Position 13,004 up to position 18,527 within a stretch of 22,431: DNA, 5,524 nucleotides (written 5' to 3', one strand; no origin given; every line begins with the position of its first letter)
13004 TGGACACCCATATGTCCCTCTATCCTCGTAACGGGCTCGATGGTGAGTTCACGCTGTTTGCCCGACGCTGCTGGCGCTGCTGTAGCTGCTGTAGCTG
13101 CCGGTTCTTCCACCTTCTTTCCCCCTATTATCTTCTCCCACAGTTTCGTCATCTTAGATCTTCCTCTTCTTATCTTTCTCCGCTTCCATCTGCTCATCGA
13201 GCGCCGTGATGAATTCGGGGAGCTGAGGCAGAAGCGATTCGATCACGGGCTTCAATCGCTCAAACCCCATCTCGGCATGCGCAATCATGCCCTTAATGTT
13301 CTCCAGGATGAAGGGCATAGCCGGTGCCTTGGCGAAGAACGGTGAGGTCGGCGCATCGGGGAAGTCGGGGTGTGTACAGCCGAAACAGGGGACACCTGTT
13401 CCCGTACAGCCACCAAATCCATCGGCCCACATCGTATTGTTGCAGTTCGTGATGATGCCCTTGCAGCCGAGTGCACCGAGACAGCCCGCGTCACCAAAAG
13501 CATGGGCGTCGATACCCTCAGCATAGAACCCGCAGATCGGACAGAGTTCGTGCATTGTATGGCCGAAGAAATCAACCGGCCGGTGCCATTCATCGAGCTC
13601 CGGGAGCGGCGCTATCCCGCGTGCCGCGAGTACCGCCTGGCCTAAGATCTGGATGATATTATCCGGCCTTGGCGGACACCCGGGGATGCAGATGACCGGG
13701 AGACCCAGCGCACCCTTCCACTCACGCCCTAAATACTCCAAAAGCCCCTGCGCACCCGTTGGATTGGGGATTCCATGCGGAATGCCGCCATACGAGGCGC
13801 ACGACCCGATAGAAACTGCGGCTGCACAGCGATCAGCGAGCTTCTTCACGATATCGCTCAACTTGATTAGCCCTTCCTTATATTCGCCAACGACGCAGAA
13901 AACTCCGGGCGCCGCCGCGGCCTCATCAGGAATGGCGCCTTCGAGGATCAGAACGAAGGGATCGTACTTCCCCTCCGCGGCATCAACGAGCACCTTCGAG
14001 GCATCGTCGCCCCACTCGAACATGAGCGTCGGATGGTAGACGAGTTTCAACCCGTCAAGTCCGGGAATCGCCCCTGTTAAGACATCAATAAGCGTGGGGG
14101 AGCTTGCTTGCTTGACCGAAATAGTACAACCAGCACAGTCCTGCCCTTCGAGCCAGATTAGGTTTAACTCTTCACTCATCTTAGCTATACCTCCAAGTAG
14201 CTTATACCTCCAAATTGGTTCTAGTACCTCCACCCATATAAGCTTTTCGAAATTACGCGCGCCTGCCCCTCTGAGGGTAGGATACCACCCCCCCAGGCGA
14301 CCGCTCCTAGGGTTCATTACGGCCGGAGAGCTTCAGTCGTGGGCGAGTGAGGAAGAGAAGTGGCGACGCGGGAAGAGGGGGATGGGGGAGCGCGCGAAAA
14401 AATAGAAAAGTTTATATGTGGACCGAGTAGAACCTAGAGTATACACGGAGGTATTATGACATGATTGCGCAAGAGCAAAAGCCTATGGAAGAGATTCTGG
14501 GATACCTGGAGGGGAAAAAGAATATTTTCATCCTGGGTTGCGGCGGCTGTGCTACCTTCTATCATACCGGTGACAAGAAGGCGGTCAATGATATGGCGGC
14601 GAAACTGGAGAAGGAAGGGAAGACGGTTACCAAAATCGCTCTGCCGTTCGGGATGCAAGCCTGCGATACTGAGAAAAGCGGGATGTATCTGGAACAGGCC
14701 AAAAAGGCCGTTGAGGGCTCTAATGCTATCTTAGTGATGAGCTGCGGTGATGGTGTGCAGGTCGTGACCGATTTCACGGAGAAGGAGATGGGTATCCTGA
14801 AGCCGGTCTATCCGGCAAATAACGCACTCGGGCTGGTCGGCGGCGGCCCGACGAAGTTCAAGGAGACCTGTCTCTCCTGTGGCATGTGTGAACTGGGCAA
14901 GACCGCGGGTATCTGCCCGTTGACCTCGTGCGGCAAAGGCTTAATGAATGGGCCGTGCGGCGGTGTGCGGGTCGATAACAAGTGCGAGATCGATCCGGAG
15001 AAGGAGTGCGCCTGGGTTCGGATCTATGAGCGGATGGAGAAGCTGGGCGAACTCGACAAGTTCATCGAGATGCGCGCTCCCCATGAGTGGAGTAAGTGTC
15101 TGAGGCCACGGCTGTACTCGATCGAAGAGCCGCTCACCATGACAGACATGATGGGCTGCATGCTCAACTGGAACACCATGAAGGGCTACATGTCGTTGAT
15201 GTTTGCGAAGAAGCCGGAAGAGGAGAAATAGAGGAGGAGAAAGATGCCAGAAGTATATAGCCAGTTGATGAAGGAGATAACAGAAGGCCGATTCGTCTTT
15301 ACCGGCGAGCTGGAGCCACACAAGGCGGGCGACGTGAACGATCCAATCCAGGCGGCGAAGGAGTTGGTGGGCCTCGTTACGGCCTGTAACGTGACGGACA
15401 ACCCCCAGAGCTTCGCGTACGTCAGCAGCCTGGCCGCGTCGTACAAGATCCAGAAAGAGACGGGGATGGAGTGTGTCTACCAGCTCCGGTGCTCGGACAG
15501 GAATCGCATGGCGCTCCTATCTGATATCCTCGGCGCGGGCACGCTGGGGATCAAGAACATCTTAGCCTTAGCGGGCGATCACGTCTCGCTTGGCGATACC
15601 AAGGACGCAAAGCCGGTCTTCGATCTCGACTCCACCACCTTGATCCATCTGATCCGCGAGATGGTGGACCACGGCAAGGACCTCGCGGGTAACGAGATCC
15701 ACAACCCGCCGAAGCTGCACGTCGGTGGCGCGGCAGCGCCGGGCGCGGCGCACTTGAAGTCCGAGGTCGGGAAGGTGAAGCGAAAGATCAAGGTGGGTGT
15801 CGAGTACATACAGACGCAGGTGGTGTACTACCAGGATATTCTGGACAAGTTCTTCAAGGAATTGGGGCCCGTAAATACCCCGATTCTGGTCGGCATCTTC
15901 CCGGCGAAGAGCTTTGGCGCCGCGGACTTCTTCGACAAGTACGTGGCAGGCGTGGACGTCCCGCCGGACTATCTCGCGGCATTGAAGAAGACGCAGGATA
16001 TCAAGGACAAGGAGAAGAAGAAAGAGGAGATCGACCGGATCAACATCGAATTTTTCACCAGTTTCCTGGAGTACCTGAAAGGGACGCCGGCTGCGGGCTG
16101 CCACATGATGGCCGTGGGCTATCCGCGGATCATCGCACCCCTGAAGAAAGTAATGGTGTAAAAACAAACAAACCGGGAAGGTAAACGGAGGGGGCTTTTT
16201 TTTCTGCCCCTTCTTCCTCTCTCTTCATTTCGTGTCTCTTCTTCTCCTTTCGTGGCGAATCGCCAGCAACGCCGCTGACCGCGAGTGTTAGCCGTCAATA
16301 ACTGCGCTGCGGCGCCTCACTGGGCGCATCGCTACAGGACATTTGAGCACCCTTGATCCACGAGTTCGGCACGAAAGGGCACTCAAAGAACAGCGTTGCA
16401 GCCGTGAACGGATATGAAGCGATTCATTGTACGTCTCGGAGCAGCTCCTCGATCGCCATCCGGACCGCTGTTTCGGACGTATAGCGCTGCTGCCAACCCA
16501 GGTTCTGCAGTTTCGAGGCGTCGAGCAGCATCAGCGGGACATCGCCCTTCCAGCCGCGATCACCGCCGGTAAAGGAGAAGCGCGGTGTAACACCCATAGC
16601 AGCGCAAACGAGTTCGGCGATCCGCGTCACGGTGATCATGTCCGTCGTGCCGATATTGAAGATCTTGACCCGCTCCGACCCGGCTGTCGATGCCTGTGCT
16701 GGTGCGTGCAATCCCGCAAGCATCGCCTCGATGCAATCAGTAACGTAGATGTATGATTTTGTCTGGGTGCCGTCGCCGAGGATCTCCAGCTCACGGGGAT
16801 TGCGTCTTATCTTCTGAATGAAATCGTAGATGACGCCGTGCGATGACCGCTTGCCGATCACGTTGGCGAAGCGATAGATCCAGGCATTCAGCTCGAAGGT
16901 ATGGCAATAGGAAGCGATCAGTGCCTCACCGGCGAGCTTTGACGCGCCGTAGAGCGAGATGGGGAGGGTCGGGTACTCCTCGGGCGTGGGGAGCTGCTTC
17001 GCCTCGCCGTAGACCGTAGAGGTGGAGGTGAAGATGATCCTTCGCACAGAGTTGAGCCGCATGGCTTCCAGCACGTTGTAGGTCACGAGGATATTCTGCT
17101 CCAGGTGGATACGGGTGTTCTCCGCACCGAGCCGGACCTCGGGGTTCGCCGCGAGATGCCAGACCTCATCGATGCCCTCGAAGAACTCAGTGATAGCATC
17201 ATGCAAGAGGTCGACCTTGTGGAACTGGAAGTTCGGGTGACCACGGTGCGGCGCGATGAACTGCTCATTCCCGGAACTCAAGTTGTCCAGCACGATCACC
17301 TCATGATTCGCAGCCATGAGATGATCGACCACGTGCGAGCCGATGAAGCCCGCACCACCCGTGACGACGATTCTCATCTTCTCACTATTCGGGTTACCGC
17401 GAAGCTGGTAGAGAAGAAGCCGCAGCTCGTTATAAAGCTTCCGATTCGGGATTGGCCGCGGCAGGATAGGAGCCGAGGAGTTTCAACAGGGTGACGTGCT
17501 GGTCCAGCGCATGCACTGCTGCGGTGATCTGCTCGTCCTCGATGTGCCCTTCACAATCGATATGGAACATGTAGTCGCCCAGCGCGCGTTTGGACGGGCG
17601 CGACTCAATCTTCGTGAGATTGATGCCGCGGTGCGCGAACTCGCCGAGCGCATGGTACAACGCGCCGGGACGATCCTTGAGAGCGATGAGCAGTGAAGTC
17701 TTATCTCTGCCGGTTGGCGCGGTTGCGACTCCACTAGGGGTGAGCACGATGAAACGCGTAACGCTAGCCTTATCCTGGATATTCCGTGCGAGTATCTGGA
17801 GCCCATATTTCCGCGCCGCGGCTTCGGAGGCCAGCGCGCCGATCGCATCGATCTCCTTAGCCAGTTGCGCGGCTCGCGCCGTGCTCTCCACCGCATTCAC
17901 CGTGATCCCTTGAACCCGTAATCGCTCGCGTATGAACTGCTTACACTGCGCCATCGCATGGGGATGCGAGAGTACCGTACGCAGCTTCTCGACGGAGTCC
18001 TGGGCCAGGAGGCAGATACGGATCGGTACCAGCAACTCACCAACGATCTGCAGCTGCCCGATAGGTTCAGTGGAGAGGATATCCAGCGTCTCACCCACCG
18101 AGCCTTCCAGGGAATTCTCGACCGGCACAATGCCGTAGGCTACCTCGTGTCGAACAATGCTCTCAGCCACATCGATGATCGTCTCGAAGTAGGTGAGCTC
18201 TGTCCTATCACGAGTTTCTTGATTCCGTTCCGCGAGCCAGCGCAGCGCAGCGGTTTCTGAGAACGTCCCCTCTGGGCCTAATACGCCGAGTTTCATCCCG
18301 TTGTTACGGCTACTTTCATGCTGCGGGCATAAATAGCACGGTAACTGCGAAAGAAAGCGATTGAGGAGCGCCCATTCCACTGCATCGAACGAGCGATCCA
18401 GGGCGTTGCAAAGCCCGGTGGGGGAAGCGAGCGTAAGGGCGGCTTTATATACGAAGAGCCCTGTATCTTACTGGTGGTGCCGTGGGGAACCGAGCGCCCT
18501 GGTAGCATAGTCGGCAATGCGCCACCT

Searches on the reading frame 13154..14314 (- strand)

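Call 58: search_protein_families(library=pfam, proteins=[window:13154-14314:-], max_evalue=0.001)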
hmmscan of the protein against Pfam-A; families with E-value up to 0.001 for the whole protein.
window:13154-14314:- (386 aa): 2 families
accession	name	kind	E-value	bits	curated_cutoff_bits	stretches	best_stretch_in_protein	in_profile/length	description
PF01058.29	Oxidored_q6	-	1.7e-21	76.7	27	1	60-225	1-126/128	NADH ubiquinone oxidoreductase, 20 Kd subunit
PF14720.11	NiFe_hyd_SSU_C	-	7.2e-18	65.2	27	1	250-321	1-75/80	NiFe/NiFeSe hydrogenase small subunit C-terminal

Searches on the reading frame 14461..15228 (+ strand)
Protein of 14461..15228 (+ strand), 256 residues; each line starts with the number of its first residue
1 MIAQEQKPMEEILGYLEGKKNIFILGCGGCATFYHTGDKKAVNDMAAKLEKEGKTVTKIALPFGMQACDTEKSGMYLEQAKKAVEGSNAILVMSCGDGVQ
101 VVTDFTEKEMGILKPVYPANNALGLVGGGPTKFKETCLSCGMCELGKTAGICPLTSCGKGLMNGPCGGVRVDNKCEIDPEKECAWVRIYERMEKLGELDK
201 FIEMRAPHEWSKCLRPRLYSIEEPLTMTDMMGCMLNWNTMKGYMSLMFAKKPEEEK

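Call 58: search_protein_families(library=pfam, proteins=[window:14461-15228:+], max_evalue=0.001)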
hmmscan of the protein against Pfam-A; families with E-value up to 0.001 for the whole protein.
window:14461-15228:+ (256 aa): 1 family
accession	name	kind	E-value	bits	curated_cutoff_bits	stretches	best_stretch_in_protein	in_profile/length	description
PF12225.13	DUF5981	-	1.3e-28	98.9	23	1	131-211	16-95/95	Methylene-tetrahydrofolate reductase C terminal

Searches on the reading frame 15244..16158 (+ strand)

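Call 58: search_protein_families(library=pfam, proteins=[window:15244-16158:+], max_evalue=0.001)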
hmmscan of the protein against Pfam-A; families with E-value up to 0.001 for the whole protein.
window:15244-16158:+ (305 aa): 1 family
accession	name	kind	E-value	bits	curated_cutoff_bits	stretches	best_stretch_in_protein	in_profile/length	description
PF02219.23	MTHFR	-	2.7e-29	102.8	24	1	10-291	4-273/287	Methylenetetrahydrofolate reductase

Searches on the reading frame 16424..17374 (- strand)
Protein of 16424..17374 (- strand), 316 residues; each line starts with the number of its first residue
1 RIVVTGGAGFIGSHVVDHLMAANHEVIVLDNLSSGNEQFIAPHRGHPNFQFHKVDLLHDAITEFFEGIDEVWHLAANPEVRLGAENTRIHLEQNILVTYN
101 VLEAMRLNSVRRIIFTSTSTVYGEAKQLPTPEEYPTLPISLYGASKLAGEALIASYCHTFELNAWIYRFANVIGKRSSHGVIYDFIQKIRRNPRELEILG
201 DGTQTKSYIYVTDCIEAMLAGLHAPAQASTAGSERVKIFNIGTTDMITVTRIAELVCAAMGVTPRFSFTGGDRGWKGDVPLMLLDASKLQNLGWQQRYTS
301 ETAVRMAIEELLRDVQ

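Call 58: search_protein_families(library=pfam, proteins=[window:16424-17374:-], max_evalue=0.001)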
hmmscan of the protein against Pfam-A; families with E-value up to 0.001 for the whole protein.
window:16424-17374:- (316 aa): 8 families
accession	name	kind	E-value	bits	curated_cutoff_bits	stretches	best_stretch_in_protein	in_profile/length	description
PF01370.27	Epimerase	-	6.3e-53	180.1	20.9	1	2-242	1-240/240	NAD dependent epimerase/dehydratase family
PF16363.11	GDP_Man_Dehyd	-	6.1e-47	161.1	27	1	4-306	2-331/332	GDP-mannose 4,6 dehydratase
PF01073.25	3Beta_HSD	-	2.6e-17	63.2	22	1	3-217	1-224/280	3-beta hydroxysteroid dehydrogenase/isomerase family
PF02719.21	Polysacc_synt_2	-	7.7e-15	55.3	20.2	1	2-219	1-214/293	Polysaccharide biosynthesis protein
PF04321.23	RmlD_sub_bind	-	2e-13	50.5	27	1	1-262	2-233/287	RmlD substrate binding domain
PF07993.18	NAD_binding_4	-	1.2e-10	41.5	20.1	1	58-182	79-216/258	Male sterility protein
PF13460.12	NAD_binding_10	-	5.5e-10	39.8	27.2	1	6-131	1-111/184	NAD(P)H-binding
PF00106.31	adh_short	-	6.9e-05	22.8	26.6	0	2-73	3-80/195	short chain dehydrogenase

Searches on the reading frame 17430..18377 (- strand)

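Call 58: search_protein_families(library=pfam, proteins=[window:17430-18377:-], max_evalue=0.001)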
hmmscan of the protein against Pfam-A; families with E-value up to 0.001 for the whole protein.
window:17430-18377:- (315 aa): 2 families
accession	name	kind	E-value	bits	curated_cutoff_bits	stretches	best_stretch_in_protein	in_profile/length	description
PF00800.23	PDT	-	2.5e-51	174.5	25.2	1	31-213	2-177/181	Prephenate dehydratase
PF01842.31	ACT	-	1.5e-12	47.5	27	1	227-292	1-65/66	ACT domain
